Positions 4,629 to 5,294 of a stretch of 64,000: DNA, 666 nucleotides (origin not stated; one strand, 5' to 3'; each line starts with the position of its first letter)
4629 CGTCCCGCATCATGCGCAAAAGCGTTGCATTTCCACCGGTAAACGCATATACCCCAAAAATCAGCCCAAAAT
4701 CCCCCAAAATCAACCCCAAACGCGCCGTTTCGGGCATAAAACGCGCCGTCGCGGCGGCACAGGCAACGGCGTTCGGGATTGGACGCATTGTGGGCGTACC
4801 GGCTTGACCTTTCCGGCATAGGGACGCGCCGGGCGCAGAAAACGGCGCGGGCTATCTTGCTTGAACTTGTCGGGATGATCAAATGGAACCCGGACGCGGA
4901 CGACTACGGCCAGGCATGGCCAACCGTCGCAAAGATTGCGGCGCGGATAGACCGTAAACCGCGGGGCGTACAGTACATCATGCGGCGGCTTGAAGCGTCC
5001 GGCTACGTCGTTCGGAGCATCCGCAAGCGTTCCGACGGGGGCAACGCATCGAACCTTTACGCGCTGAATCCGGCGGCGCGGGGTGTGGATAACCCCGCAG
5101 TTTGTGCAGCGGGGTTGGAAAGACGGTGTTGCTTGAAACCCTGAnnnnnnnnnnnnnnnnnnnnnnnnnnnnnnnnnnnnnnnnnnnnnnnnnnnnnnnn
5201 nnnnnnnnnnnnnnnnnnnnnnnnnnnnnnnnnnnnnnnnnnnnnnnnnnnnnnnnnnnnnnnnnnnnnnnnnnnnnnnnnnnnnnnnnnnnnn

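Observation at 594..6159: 1051-bp near-identical direct repeats 4515 bp apart: signature of Campbell-type integration of a small replicon into the ATPase gene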

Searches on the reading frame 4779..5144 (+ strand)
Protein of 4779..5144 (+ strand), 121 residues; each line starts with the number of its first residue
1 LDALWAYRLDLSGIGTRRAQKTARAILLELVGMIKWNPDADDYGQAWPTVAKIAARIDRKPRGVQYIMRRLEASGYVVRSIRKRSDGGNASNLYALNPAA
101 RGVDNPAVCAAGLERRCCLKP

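Call 11: search_protein_families(library=pfam, proteins=[window:4779-5144:+], max_evalue=0.01)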
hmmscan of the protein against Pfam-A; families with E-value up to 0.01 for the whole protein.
window:4779-5144:+ (121 aa): 4 families
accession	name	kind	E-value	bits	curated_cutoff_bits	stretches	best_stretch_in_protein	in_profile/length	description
PF13730.12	HTH_36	-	0.0012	19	25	1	40-77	18-55/55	Helix-turn-helix domain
PF13814.12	Replic_Relax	-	0.0033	18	25.3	1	50-102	12-68/191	Replication-relaxation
PF13412.12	HTH_24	-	0.0053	16.7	21.9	0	49-77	19-47/48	Winged helix-turn-helix DNA-binding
PF01325.25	Fe_dep_repress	-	0.0056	17.3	26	1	40-79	16-54/60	Iron dependent repressor, N-terminal DNA binding domain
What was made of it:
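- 4779..5108 (+): Fragment of a phage-type replication-initiator gene (wHTH domain only). It is truncated at J1. Pfam HTH_36 and Replic_Relax, both weak (call 11).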

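Call 27: find_homologous_proteins(query=window:4779-5108:+, max_evalue=0.001)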
Query window:4779-5108:+ (110 aa): 1 proteins with E <= 0.001 among 6 candidates.
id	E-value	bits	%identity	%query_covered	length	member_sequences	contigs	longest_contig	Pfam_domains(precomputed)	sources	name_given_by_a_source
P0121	2.3e-24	104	74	63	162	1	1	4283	-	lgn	-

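Call 32: find_encoding_contigs(protein=P0121, flank=10000, max_places=5)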
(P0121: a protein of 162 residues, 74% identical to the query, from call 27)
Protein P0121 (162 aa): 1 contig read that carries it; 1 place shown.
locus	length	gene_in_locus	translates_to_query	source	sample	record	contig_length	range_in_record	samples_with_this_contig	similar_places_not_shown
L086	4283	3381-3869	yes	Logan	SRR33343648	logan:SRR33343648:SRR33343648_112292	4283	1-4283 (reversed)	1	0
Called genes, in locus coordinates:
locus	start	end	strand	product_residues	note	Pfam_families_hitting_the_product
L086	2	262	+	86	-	?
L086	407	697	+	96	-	-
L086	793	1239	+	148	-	-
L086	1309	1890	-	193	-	-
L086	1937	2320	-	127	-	-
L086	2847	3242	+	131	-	PF12802:MarR_2 (faint)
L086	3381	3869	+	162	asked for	-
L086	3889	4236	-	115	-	PF06803:DUF1232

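Call 39: search_protein_representatives(protein=window:4779-5108:+)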
Query: 110 residues. Proteins with E-value up to 0.001 (for the whole library): 130; up to 1e-10: 8; up to 1e-30: 0. The best 130 are listed.
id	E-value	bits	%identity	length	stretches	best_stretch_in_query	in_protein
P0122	1.5e-30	121.8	63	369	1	5-101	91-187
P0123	8.4e-29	116.2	60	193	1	5-101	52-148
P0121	7.3e-25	103.5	72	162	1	4-74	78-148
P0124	2.4e-23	98.6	59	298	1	8-100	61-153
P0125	2.5e-14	69.6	39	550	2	21-82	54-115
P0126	1.5e-13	67.1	46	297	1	5-101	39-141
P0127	7.8e-13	64.8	41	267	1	5-105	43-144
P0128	1.9e-11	60.3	46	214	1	20-99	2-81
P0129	2.6e-09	53.5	42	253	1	11-102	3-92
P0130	4.0e-08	49.6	43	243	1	41-101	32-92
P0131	2.1e-07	47.3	39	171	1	33-102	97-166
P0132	2.5e-07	47.1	34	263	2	40-95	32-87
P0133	2.9e-07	46.9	38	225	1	28-107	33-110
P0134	3.1e-07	46.8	48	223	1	39-99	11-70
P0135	7.9e-07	45.5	38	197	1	34-101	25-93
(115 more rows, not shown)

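Call 40: search_protein_families(library=pfam, proteins=[P0122, P0123, P0124, P0125, P0126, P0127, P0129, P0130], max_evalue=0.01)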
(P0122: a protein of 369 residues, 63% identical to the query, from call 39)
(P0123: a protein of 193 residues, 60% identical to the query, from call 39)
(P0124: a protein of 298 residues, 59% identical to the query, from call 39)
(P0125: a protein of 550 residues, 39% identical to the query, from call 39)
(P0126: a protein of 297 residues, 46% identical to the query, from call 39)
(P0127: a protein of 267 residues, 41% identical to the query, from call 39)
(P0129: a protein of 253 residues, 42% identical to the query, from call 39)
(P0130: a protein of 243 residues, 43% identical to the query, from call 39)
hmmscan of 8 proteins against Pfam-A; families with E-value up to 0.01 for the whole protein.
P0122 (369 aa): 9 families
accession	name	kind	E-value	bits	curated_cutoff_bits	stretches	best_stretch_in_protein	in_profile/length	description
PF13730.12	HTH_36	-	1.6e-07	31.4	25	1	108-163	6-55/55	Helix-turn-helix domain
PF00392.27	GntR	-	6e-05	23.1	27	1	131-169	22-60/64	Bacterial regulatory proteins, gntR family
PF13412.12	HTH_24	-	7.3e-05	22.7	21.9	1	135-163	19-47/48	Winged helix-turn-helix DNA-binding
PF08279.18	HTH_11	-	0.00048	20.4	25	1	137-173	19-53/55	HTH domain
PF01047.28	MarR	-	0.0009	19.5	24.6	1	135-168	19-52/59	MarR family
PF13384.12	HTH_23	-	0.0027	17.9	24.6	1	137-161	21-45/50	Homeodomain-like domain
PF09339.16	HTH_IclR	-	0.0036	17.5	22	1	136-165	21-50/52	IclR helix-turn-helix domain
PF01978.25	TrmB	-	0.0037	17.5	25.6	1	137-169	26-58/68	Sugar-specific transcriptional regulator TrmB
PF13545.12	HTH_Crp_2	-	0.0038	17.6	27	1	135-166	24-56/70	Crp-like helix-turn-helix domain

P0123 (193 aa): 1 family
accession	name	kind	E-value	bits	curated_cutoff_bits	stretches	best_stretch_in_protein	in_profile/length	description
PF13730.12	HTH_36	-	0.00023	21.3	25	1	87-124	19-55/55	Helix-turn-helix domain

P0124 (298 aa): 3 families
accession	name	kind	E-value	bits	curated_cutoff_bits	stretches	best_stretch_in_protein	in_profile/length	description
PF13730.12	HTH_36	-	1.9e-07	31.2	25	1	74-130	5-55/55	Helix-turn-helix domain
PF01978.25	TrmB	-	0.0012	19.1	25.6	1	103-144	25-59/68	Sugar-specific transcriptional regulator TrmB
PF21984.2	DnaD_N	-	0.0038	17.8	27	1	95-151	30-85/101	DnaD N-terminal domain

P0125 (550 aa): 11 families
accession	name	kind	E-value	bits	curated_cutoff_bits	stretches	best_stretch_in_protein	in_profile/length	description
PF13730.12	HTH_36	-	5.8e-16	58.5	25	2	209-242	22-55/55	Helix-turn-helix domain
PF00392.27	GntR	-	7.7e-08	32.3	27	0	210-248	22-60/64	Bacterial regulatory proteins, gntR family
PF13545.12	HTH_Crp_2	-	8.3e-08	32.5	27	0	214-247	24-57/70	Crp-like helix-turn-helix domain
PF12802.13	MarR_2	-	1.1e-07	32.3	27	0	82-113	22-53/61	MarR family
PF13551.12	HTH_29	-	2.3e-07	31.2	28.1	1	212-250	12-49/64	Winged helix-turn helix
PF21984.2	DnaD_N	-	0.00013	22.5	27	0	76-115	31-70/101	DnaD N-terminal domain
PF01978.25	TrmB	-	0.00021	21.5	25.6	0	82-118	24-60/68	Sugar-specific transcriptional regulator TrmB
PF03428.19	RP-C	-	0.00026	21.3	24.4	0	212-247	71-106/175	Replication protein C N-terminal domain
PF01726.22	LexA_DNA_bind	-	0.00035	20.7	23.7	0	81-119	26-65/65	LexA DNA binding domain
PF12840.13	HTH_20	-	0.0017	18.7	27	0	214-244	20-50/51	Helix-turn-helix domain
PF13412.12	HTH_24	-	0.0063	16.5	21.9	0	218-242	23-47/48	Winged helix-turn-helix DNA-binding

P0126 (297 aa): 2 families
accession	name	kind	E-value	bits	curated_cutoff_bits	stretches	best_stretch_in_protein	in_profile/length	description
PF13814.12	Replic_Relax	-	0.00038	21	25.3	1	88-157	14-71/191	Replication-relaxation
PF13730.12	HTH_36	-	0.004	17.4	25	0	77-117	20-55/55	Helix-turn-helix domain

P0127 (267 aa): 4 families
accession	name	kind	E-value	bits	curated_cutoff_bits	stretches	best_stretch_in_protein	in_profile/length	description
PF01047.28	MarR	-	0.0011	19.3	24.6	1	89-126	20-57/59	MarR family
PF13730.12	HTH_36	-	0.0025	18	25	1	80-116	20-55/55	Helix-turn-helix domain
PF12802.13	MarR_2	-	0.0065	17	27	0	90-126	24-60/61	MarR family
PF25212.1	HVO_A0114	-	0.0071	16.6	27.6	0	88-126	38-76/84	HVO_A0114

P0129 (253 aa): 3 families
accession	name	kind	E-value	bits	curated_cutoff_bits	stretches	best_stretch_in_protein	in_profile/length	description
PF13730.12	HTH_36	-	4.3e-12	46.1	25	1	18-67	6-55/55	Helix-turn-helix domain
PF21984.2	DnaD_N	-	1.8e-05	25.3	27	1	23-86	21-83/101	DnaD N-terminal domain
PF01726.22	LexA_DNA_bind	-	0.0039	17.4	23.7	1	20-67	9-56/65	LexA DNA binding domain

P0130 (243 aa): 14 families
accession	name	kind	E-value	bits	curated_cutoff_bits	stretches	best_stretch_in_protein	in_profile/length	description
PF13730.12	HTH_36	-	4.7e-14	52.4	25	1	16-68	4-55/55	Helix-turn-helix domain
PF07848.18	PaaX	-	6.9e-05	23.4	24.8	1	31-76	15-61/70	PaaX-like protein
PF00392.27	GntR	-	7.7e-05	22.7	27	1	35-74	21-60/64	Bacterial regulatory proteins, gntR family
PF01047.28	MarR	-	0.00011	22.5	24.6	1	40-73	19-52/59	MarR family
PF13551.12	HTH_29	-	0.00021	21.7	28.1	1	36-83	10-56/64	Winged helix-turn helix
PF12802.13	MarR_2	-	0.00028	21.4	27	1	22-73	10-55/61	MarR family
PF21984.2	DnaD_N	-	0.00065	20.3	27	1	22-80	21-77/101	DnaD N-terminal domain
PF02082.26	Rrf2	-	0.00072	20.1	30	1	35-72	20-57/132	Iron-dependent Transcriptional regulator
PF13545.12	HTH_Crp_2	-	0.0012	19.2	27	1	42-70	26-54/70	Crp-like helix-turn-helix domain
PF13412.12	HTH_24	-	0.0018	18.2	21.9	1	42-69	21-48/48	Winged helix-turn-helix DNA-binding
PF01978.25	TrmB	-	0.0024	18.1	25.6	1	42-74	26-58/68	Sugar-specific transcriptional regulator TrmB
PF09339.16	HTH_IclR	-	0.0038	17.4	22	1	37-70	18-50/52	IclR helix-turn-helix domain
PF09079.17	Cdc6_C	-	0.0046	17.3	25.1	1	19-86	10-85/96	CDC6, C terminal winged helix domain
PF03551.20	PadR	-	0.0099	16.3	27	0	57-87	36-65/75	Transcriptional regulator PadR-like family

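Call 43: search_dna_similar(query=P0122, collection=plasmids, mode=protein, max_evalue=0.001, max_rows=10)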
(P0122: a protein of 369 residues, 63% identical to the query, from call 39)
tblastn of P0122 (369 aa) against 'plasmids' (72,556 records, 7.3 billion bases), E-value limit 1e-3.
No match.

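Call 44: search_dna_similar(query=P0122, collection=phages, mode=protein, max_evalue=0.001, max_rows=10)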
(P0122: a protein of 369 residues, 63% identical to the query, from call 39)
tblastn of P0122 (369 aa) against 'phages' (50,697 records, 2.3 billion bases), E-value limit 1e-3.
No match.

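Call 52: search_protein_families(library=ncbifam, proteins=[window:4779-5108:+, P0122], max_evalue=0.01)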
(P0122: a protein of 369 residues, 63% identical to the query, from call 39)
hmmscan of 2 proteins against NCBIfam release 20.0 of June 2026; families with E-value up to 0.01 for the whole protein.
window:4779-5108:+ (110 aa): 0 families

P0122 (369 aa): 3 families
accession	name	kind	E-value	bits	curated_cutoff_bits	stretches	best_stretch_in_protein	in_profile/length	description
TIGR02018.2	his_ut_repres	equivalog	0.00073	19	220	1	130-168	20-58/226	histidine utilization transcriptional repressor HutC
TIGR01884.1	cas_HTH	subfamily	0.003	17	60.2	1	135-172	158-194/202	CRISPR-associated CARF protein Csa3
TIGR02404.1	trehalos_R_Bsub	equivalog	0.0035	17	211.95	1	129-166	20-57/233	trehalose operon repressor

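Call 53: search_protein_families(library=padloc, proteins=[window:4779-5108:+], max_evalue=0.01)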
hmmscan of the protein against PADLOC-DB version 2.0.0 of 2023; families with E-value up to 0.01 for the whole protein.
window:4779-5108:+ (110 aa): 0 families

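Call 54: search_protein_families(library=phrogs, proteins=[window:4779-5108:+, P0122, P0124], max_evalue=0.01)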
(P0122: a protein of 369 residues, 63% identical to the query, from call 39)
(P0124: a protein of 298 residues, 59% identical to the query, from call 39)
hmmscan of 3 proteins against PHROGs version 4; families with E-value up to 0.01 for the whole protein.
window:4779-5108:+ (110 aa): 10 families
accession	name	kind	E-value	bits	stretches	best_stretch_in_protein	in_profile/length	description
phrog_428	-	DNA, RNA and nucleotide metabolism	8.9e-11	42.6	1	21-98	106-177/455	replication initiation protein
phrog_391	-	DNA, RNA and nucleotide metabolism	5.2e-10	40.4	1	31-101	21-93/298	replication initiation O-like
phrog_8540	-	DNA, RNA and nucleotide metabolism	1e-08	36.6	1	33-97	23-86/196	replication initiation O-like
phrog_270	-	DNA, RNA and nucleotide metabolism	2.7e-07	31.3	1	21-106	47-125/383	replication initiation protein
phrog_11896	-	DNA, RNA and nucleotide metabolism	1.2e-05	26.3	1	40-97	33-89/225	primosomal protein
phrog_1032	-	DNA, RNA and nucleotide metabolism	5.2e-05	24.4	1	39-99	29-94/281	replication initiation protein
phrog_678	-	DNA, RNA and nucleotide metabolism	0.00016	22.4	1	21-98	74-136/346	replication initiation O-like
phrog_1835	-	DNA, RNA and nucleotide metabolism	0.00028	21.3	1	44-99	64-120/301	HTH DNA binding protein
phrog_345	-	DNA, RNA and nucleotide metabolism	0.00039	21.2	1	32-84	52-104/297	replication initiation O-like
phrog_4617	-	DNA, RNA and nucleotide metabolism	0.001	19.8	1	33-99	23-89/223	replication initiation protein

P0122 (369 aa): 13 families
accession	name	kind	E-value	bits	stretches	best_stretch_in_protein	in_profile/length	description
phrog_270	-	DNA, RNA and nucleotide metabolism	5.3e-12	46.8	1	108-238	48-157/383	replication initiation protein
phrog_391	-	DNA, RNA and nucleotide metabolism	2.9e-11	44.6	1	90-248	7-170/298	replication initiation O-like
phrog_428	-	DNA, RNA and nucleotide metabolism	2.6e-09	37.7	1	108-183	106-176/455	replication initiation protein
phrog_678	-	DNA, RNA and nucleotide metabolism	5.9e-09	36.9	1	112-242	77-196/346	replication initiation O-like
phrog_1032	-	DNA, RNA and nucleotide metabolism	2.5e-07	32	1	86-254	3-144/281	replication initiation protein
phrog_1835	-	DNA, RNA and nucleotide metabolism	4.9e-07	30.4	1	130-187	64-122/301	HTH DNA binding protein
phrog_8540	-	DNA, RNA and nucleotide metabolism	1.3e-06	29.8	1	109-183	19-86/196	replication initiation O-like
phrog_4617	-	DNA, RNA and nucleotide metabolism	2.1e-06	28.5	1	109-226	19-131/223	replication initiation protein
phrog_186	-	DNA, RNA and nucleotide metabolism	2.9e-06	28.2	1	106-171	40-100/308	DnaD-like helicase loader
phrog_345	-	DNA, RNA and nucleotide metabolism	2.2e-05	25.3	1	116-233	50-164/297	replication initiation O-like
phrog_8102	-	DNA, RNA and nucleotide metabolism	6.6e-05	23.1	1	127-170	52-95/337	replication initiation protein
phrog_11896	-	DNA, RNA and nucleotide metabolism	0.00021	22.3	1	130-216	37-125/225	primosomal protein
phrog_10724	-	unknown function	0.00052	20.4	1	130-168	28-66/253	-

P0124 (298 aa): 10 families
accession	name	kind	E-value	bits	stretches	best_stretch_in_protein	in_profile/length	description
phrog_270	-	DNA, RNA and nucleotide metabolism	7.3e-11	43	1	74-214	47-169/383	replication initiation protein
phrog_391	-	DNA, RNA and nucleotide metabolism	2.6e-10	41.4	1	94-212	31-160/298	replication initiation O-like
phrog_8540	-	DNA, RNA and nucleotide metabolism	9.4e-09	36.7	1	93-171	30-106/196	replication initiation O-like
phrog_1835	-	DNA, RNA and nucleotide metabolism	4.2e-07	30.6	1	97-181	64-150/301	HTH DNA binding protein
phrog_678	-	DNA, RNA and nucleotide metabolism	5.3e-05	23.9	1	86-160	80-146/346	replication initiation O-like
phrog_428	-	DNA, RNA and nucleotide metabolism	8.2e-05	22.9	1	76-156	107-182/455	replication initiation protein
phrog_4617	-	DNA, RNA and nucleotide metabolism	0.0002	22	1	92-153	29-90/223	replication initiation protein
phrog_11896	-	DNA, RNA and nucleotide metabolism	0.00042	21.3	1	97-152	37-91/225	primosomal protein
phrog_186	-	DNA, RNA and nucleotide metabolism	0.00054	20.7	1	72-174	39-131/308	DnaD-like helicase loader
phrog_1032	-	DNA, RNA and nucleotide metabolism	0.009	17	0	92-149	29-91/281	replication initiation protein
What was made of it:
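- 4779..5108 (+): PHROGs replication initiation / O-like families (call 54).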

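Call 58: find_homologous_proteins(query=P0122, max_evalue=0.00001)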
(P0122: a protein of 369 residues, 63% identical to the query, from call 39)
Query P0122 (369 aa): 2 proteins with E <= 0.00001 among 8000 candidates.
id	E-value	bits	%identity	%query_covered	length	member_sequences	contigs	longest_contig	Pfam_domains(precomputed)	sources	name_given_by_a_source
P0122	3.7e-254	861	100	100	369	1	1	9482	PF13730.13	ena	-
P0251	7.4e-65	238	49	72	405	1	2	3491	PF13730.13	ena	-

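Call 59: find_encoding_contigs(protein=P0122, flank=10000, max_places=3)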
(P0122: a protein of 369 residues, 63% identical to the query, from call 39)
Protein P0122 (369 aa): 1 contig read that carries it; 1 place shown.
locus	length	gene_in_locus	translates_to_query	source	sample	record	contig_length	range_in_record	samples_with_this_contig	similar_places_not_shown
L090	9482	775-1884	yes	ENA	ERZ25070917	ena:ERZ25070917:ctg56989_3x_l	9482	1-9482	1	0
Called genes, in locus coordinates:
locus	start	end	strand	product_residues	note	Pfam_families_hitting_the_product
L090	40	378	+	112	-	-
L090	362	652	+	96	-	-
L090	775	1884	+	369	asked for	PF13730:HTH_36 (weak)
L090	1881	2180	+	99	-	-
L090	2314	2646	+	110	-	-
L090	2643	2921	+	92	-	-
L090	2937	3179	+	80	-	-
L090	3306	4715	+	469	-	PF03354:TerL_ATPase (weak)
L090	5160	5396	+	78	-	-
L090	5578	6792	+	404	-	-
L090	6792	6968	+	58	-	-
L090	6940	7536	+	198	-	PF04586:Peptidase_S78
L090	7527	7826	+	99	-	-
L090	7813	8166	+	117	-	-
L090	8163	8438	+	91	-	-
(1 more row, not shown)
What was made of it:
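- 4779..5108 (+): P0122 lies in a phage contig (call 59).
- Its relatives are phage-type, and one lies next to a terminase and a prohead protease (calls 54, 59).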
